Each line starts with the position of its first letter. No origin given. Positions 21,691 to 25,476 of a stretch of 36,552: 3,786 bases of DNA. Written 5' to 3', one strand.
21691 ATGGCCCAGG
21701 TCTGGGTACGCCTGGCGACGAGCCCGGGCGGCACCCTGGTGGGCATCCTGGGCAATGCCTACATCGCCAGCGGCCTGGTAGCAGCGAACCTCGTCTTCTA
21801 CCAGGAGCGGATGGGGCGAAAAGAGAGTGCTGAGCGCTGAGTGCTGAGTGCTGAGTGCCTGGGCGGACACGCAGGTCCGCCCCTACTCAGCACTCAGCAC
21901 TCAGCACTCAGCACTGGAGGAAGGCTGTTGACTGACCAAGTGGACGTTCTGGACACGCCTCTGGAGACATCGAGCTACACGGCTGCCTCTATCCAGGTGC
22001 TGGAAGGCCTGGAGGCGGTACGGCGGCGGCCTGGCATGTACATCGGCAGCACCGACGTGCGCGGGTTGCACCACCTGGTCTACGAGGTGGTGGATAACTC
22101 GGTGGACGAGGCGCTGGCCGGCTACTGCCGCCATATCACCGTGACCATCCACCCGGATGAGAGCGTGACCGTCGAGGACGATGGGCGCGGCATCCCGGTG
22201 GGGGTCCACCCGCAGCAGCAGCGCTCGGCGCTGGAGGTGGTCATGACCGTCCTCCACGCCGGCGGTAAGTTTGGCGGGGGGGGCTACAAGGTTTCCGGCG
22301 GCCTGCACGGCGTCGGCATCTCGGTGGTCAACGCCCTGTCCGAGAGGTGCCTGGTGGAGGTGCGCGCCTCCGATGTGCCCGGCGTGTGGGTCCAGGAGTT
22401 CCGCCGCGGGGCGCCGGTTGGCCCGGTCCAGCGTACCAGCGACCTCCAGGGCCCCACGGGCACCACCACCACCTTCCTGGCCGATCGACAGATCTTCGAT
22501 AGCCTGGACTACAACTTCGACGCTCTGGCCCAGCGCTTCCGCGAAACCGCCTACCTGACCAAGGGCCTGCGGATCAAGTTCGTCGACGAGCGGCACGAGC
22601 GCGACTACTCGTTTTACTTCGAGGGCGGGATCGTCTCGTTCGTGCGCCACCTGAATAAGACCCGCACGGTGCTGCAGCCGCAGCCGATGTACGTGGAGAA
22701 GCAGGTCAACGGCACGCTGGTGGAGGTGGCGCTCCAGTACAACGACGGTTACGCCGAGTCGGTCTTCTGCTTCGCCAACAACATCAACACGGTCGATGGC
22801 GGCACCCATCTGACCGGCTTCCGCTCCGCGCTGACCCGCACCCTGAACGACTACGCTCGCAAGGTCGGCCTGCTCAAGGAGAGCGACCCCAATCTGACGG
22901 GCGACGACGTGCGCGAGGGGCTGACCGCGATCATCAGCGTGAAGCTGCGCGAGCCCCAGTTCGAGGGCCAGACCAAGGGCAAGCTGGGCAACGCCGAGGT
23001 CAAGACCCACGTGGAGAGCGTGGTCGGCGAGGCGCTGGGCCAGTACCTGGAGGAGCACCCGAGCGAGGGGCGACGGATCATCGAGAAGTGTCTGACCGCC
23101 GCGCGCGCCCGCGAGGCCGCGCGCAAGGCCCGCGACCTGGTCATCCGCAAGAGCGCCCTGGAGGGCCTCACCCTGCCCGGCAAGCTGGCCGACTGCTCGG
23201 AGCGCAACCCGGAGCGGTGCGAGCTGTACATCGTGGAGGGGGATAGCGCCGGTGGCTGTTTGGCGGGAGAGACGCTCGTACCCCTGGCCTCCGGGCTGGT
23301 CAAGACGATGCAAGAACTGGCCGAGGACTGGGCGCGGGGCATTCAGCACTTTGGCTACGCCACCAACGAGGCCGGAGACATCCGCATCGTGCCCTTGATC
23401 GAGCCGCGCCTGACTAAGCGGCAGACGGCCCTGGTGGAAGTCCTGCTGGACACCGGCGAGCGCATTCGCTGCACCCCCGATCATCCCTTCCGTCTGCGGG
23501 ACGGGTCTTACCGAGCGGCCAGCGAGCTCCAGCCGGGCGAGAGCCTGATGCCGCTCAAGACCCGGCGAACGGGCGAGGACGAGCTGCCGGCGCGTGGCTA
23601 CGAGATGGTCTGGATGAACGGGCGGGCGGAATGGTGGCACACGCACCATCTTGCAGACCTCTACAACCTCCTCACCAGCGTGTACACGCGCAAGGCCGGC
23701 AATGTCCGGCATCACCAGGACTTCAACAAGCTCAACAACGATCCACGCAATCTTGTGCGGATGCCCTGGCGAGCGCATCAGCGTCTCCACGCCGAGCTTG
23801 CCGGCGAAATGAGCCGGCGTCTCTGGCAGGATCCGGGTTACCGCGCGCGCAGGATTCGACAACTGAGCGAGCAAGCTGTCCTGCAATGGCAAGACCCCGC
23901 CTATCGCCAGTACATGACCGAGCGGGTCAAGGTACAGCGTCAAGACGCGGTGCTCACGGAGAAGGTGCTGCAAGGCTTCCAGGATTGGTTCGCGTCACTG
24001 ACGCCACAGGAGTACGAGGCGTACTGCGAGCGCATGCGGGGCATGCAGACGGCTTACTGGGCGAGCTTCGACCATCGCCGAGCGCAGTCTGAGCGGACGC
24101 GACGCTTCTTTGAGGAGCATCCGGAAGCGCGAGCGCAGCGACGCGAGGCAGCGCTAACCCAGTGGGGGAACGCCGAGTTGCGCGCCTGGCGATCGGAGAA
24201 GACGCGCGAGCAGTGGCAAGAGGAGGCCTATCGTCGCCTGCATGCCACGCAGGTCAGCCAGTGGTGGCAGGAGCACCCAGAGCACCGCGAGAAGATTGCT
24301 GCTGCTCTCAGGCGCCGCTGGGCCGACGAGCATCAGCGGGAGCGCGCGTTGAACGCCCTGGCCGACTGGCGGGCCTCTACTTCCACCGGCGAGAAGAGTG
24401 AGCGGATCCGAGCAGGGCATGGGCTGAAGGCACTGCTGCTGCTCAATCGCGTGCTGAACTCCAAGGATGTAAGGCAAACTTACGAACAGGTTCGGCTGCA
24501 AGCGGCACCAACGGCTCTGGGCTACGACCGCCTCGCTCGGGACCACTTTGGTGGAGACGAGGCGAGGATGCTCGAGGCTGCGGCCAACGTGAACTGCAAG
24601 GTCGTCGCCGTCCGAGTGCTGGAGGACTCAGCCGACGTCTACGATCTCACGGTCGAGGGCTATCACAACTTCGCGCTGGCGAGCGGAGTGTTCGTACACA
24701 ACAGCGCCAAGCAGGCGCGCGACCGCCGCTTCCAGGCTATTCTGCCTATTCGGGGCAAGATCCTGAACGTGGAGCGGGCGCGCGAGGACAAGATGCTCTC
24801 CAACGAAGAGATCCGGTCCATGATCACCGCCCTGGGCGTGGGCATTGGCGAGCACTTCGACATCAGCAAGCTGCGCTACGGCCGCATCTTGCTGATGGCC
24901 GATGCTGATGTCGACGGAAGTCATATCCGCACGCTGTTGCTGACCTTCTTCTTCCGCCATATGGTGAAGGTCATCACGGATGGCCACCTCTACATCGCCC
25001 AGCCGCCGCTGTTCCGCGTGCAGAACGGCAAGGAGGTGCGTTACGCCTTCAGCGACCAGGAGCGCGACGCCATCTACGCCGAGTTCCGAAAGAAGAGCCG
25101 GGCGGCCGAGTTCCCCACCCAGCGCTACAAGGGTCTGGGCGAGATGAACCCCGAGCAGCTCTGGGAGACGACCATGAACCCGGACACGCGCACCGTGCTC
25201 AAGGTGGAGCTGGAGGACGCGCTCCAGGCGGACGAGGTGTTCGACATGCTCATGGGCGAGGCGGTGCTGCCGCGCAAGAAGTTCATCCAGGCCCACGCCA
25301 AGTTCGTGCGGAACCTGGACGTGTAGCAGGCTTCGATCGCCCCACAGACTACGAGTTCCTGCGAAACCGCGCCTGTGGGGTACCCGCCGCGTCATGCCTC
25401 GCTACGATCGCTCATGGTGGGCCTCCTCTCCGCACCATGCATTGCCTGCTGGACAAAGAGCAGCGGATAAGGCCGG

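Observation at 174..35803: Family of heptanucleotide tandem repeats (STRR-like) at nine gene junctions, frequently as inverted arrays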

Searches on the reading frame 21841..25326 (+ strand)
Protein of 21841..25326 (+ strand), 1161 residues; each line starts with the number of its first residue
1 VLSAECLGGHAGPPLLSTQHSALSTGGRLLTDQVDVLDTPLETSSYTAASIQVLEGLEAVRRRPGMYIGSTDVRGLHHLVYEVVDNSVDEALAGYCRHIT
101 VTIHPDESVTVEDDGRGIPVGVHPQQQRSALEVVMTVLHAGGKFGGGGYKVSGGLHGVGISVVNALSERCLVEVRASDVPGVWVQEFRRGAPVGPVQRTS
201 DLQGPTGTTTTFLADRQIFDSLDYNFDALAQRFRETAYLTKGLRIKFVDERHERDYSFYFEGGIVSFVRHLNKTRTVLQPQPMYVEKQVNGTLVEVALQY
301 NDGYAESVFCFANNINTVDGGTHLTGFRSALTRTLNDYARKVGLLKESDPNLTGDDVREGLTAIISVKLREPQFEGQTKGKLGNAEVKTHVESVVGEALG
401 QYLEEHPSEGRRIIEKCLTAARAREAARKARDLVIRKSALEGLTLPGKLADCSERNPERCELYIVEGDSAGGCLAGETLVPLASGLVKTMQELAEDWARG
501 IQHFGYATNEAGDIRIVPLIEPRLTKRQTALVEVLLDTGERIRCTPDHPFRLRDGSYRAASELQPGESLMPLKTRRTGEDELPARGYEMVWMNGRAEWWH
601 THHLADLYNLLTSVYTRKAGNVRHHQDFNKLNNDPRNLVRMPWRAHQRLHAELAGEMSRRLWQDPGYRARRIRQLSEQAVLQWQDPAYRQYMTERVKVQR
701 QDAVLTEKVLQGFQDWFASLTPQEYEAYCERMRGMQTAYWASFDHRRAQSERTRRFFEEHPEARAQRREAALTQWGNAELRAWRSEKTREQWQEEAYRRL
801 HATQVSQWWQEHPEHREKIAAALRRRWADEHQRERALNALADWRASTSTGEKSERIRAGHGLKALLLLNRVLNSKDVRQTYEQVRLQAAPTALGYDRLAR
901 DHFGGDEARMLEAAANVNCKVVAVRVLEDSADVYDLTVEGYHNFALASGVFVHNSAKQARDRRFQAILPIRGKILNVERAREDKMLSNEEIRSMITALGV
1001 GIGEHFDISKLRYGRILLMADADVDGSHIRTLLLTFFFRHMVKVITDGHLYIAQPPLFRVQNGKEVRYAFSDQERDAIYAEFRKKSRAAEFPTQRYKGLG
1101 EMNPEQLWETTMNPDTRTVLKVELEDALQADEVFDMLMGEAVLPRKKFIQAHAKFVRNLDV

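Call 10: search_protein_families(library=pfam, proteins=[window:21841-25326:+])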
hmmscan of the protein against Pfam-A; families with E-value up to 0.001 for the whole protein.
window:21841-25326:+ (1161 aa): 5 families
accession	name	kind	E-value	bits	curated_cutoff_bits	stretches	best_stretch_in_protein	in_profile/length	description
PF00204.31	DNA_gyraseB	-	2.1e-61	206.8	27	1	263-432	1-172/173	DNA gyrase B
PF00986.26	DNA_gyraseB_C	-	6.8e-29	100.3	29.8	1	1092-1150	5-63/63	DNA gyrase B subunit, carboxyl terminus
PF14890.11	Intein_splicing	-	2.7e-17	63.4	35.8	1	482-954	3-155/155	Intein splicing domain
PF02518.31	HATPase_c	-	1e-15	58.5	26.4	1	72-180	2-97/111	Histidine kinase-, DNA gyrase B-, and HSP90-like ATPase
PF01751.28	Toprim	-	1.2e-11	45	23.1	1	955-1054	13-95/96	Toprim domain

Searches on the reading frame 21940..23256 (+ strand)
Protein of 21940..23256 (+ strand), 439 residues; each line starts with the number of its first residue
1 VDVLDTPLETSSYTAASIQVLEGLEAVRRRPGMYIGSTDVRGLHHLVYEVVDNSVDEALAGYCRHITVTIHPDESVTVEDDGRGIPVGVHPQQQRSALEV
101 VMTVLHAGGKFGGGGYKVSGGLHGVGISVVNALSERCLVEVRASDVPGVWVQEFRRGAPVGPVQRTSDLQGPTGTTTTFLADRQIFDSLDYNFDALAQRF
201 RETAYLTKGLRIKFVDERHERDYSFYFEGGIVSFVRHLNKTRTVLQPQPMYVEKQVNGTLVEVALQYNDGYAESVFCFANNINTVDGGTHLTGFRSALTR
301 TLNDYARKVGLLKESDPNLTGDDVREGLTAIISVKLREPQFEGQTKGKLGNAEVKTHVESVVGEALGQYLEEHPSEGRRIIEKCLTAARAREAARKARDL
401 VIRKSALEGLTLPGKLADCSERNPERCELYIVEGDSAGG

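Call 19: find_homologous_proteins(query=window:21940-23256:+, max_evalue=1e-100)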
Query seq(439 aa) (439 aa): 7999 proteins with E <= 1e-100 among 8000 candidates; the best 120 are listed.
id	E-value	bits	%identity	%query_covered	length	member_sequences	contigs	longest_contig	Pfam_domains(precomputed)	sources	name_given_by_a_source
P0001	4.3e-238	808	85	96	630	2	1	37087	PF00986.27,PF02518.32,PF01751.29,PF00204.32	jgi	jgi:DNA gyrase subunit B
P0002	5.6e-217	738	77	98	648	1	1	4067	PF00986.27,PF02518.32,PF01751.29,PF00204.32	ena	-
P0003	2.5e-216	736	77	98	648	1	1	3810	PF00986.27,PF02518.32,PF01751.29,PF00204.32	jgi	jgi:DNA gyrase subunit B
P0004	5.6e-216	735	78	98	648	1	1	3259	PF00986.27,PF02518.32,PF01751.29,PF00204.32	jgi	jgi:DNA gyrase subunit B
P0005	5.7e-216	735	77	98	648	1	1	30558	PF00986.27,PF02518.32,PF01751.29,PF00204.32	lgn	-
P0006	4.3e-215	732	76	98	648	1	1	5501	PF00986.27,PF02518.32,PF01751.29,PF00204.32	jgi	jgi:DNA gyrase subunit B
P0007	3.3e-214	729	77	98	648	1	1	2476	PF00986.27,PF02518.32,PF01751.29,PF00204.32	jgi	jgi:DNA gyrase subunit B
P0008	4.6e-214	729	77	98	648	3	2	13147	PF00986.27,PF02518.32,PF01751.29,PF00204.32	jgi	jgi:DNA gyrase subunit B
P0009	4.6e-214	729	78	98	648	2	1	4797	PF00986.27,PF02518.32,PF01751.29,PF00204.32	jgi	jgi:DNA gyrase subunit B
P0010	5.8e-214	728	77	98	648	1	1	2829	PF00986.27,PF02518.32,PF01751.29,PF00204.32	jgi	jgi:DNA gyrase subunit B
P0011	6.0e-214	728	77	98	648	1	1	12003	PF00986.27,PF02518.32,PF01751.29,PF00204.32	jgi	jgi:DNA gyrase subunit B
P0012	1.2e-213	727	78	98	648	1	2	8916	PF00986.27,PF02518.32,PF01751.29,PF00204.32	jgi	jgi:DNA gyrase subunit B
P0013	2.5e-213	726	76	98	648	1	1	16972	PF00986.27,PF02518.32,PF01751.29,PF00204.32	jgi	jgi:DNA gyrase subunit B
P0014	5.4e-213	725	76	98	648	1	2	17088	PF00986.27,PF02518.32,PF01751.29,PF00204.32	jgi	jgi:DNA gyrase subunit B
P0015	1.2e-211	721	76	98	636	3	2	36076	PF00986.27,PF02518.32,PF01751.29,PF00204.32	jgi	-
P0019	4.7e-210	715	76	98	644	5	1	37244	PF00986.27,PF02518.32,PF01751.29,PF00204.32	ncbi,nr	ncbi:MAG TPA: DNA topoisomerase (ATP-hydrolyzing) subunit B [Chloroflexota bacterium]|nr:DNA topoiso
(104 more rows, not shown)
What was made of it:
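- On Cyanobacterial STRR: The GyrB N-extein is closest to Chloroflexota MAGs and Sphaerobacter (call 19).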

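Call 20: find_encoding_contigs(protein=P0001, flank=10000, max_places=3)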
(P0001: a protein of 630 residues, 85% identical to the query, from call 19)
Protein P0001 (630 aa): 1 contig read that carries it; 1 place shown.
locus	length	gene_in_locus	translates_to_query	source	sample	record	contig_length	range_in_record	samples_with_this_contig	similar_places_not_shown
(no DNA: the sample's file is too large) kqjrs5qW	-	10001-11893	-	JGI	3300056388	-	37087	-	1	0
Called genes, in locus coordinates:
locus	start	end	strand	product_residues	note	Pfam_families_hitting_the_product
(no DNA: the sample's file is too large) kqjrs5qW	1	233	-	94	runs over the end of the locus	-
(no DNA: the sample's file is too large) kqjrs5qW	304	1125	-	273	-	PF00535:Glycos_transf_2, PF10111:Glyco_tranf_2_2 (weak), PF13641:Glyco_tranf_2_3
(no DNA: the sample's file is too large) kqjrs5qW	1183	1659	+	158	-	PF01467:CTP_transf_like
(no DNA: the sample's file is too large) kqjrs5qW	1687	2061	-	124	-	-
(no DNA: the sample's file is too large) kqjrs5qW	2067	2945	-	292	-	PF02195:ParB_N, PF17762:HTH_ParB, PF23552:ParB_C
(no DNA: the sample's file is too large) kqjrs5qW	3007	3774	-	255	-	PF00142:Fer4_NifH (faint), PF01656:CbiA, PF06564:CBP_BcsQ, PF09140:MipZ (weak), PF10609:ParA (faint), PF13614:AAA_31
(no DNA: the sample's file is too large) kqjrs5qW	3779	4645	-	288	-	PF00294:PfkB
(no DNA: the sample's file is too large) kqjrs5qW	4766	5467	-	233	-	PF14804:Jag_N, PF13083:KH_KhpA-B, PF01424:R3H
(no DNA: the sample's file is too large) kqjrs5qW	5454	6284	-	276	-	PF02096:60KD_IMP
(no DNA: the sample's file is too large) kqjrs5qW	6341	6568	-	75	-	PF01809:YidD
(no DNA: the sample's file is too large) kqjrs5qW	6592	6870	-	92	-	PF00825:Ribonuclease_P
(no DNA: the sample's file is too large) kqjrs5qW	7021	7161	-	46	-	PF00468:Ribosomal_L34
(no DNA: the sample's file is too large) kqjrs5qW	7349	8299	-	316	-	PF17746:SfsA_N, PF03749:SfsA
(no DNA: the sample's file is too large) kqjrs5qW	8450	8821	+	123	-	-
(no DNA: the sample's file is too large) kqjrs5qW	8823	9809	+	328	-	-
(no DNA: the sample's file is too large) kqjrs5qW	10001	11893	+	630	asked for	PF02518:HATPase_c, PF00204:DNA_gyraseB, PF01751:Toprim, PF00986:DNA_gyraseB_C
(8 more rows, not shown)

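Call 21: find_encoding_contigs(protein=P0019, flank=10000, max_places=3)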
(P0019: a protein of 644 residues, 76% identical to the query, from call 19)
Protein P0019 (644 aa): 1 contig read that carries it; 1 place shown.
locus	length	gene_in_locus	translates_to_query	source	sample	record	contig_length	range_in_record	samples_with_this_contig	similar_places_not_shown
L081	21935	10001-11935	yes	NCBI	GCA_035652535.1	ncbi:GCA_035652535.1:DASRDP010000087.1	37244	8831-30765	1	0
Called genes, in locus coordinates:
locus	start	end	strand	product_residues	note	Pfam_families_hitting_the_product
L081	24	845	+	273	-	PF02096:60KD_IMP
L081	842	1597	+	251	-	PF14804:Jag_N, PF13083:KH_KhpA-B, PF01424:R3H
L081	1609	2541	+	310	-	PF00294:PfkB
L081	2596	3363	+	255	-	PF00142:Fer4_NifH (faint), PF01656:CbiA, PF06564:CBP_BcsQ (faint), PF09140:MipZ (faint), PF10609:ParA (faint), PF13614:AAA_31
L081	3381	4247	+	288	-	PF02195:ParB_N, PF17762:HTH_ParB, PF23552:ParB_C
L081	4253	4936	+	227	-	PF00535:Glycos_transf_2, PF10111:Glyco_tranf_2_2 (weak), PF13641:Glyco_tranf_2_3 (weak)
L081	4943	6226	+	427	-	PF13439:Glyco_transf_4, PF13579:Glyco_trans_4_4, PF00534:Glycos_transf_1, PF13692:Glyco_trans_1_4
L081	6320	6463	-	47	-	PF18930:DUF5679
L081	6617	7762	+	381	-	PF13371:TPR_9 (faint), PF13428:TPR_14 (faint), PF23914:TPR_CcmH_CycH (faint), PF14559:TPR_19 (faint), PF13432:TPR_16 (faint)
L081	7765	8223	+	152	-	PF00334:NDK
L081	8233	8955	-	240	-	PF17746:SfsA_N, PF03749:SfsA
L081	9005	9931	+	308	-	PF25231:DUF7847 (weak)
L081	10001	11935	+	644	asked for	PF02518:HATPase_c, PF00204:DNA_gyraseB, PF01751:Toprim, PF00986:DNA_gyraseB_C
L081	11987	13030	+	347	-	PF02504:FA_synthesis, PF01515:PTA_PTB (weak)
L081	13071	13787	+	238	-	-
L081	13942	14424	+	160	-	PF00571:CBS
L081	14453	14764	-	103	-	-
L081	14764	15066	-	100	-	-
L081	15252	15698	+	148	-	PF00903:Glyoxalase, PF12681:Glyoxalase_2 (faint), PF13669:Glyoxalase_4 (weak), PF18029:Glyoxalase_6, PF22677:Ble-like_N (weak)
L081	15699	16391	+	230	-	PF02545:Maf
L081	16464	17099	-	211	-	PF11303:DUF3105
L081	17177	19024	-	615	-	PF12229:PG_binding_4, PF04294:VanW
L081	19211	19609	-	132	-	PF02152:FolB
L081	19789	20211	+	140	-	PF00903:Glyoxalase, PF13669:Glyoxalase_4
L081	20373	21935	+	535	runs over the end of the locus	PF00496:SBP_bac_5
